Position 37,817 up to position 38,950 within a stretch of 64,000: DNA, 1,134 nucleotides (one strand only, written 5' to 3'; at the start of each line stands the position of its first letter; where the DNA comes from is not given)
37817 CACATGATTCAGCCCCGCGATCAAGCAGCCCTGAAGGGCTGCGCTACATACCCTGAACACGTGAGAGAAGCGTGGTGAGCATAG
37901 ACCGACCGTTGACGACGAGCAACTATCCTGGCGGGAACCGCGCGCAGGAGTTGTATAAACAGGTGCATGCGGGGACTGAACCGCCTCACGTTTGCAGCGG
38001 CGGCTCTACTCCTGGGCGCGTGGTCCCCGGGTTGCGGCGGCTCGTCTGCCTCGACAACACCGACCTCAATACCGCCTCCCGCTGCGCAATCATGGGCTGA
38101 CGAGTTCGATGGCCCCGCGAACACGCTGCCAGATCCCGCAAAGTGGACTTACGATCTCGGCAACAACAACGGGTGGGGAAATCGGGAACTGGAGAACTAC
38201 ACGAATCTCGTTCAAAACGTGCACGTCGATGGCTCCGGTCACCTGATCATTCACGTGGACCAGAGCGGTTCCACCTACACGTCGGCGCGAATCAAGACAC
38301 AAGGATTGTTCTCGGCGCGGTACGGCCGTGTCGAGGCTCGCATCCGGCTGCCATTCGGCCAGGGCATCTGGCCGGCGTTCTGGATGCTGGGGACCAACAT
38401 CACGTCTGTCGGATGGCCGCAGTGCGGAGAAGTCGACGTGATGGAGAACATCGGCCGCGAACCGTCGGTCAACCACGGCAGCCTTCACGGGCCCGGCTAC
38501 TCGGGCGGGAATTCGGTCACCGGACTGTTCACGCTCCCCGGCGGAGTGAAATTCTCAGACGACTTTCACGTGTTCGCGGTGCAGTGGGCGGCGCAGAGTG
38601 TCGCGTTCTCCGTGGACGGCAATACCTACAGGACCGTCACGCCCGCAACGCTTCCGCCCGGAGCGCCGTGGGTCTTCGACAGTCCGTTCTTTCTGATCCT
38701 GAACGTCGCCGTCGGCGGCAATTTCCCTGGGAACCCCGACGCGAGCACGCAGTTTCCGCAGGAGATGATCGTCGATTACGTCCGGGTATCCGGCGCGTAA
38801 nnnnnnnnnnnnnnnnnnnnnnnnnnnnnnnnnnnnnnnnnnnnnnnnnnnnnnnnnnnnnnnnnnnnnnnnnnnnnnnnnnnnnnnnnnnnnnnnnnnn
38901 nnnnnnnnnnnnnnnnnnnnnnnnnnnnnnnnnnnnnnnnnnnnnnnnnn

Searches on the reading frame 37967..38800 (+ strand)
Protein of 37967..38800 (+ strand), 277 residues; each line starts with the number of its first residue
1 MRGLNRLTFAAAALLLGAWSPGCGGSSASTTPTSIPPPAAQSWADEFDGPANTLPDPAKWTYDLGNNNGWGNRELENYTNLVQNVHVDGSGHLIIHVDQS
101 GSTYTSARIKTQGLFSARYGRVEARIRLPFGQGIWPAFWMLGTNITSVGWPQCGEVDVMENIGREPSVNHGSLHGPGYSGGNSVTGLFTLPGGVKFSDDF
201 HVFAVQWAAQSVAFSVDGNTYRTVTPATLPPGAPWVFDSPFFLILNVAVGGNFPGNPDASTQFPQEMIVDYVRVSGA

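Call 67: search_protein_families(library=pfam, proteins=[window:37967-38800:+], max_evalue=0.001)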
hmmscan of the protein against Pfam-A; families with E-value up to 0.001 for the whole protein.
window:37967-38800:+ (277 aa): 2 families
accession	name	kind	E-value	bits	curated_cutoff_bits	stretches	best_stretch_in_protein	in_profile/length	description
PF00722.28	Glyco_hydro_16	-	1.3e-22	80.5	22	1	80-261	7-165/175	Glycosyl hydrolases family 16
PF03935.22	SKN1_KRE6_Sbg1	-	7e-07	28.5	30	0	236-274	410-448/501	Beta-glucan synthesis-associated protein SKN1/KRE6/Sbg1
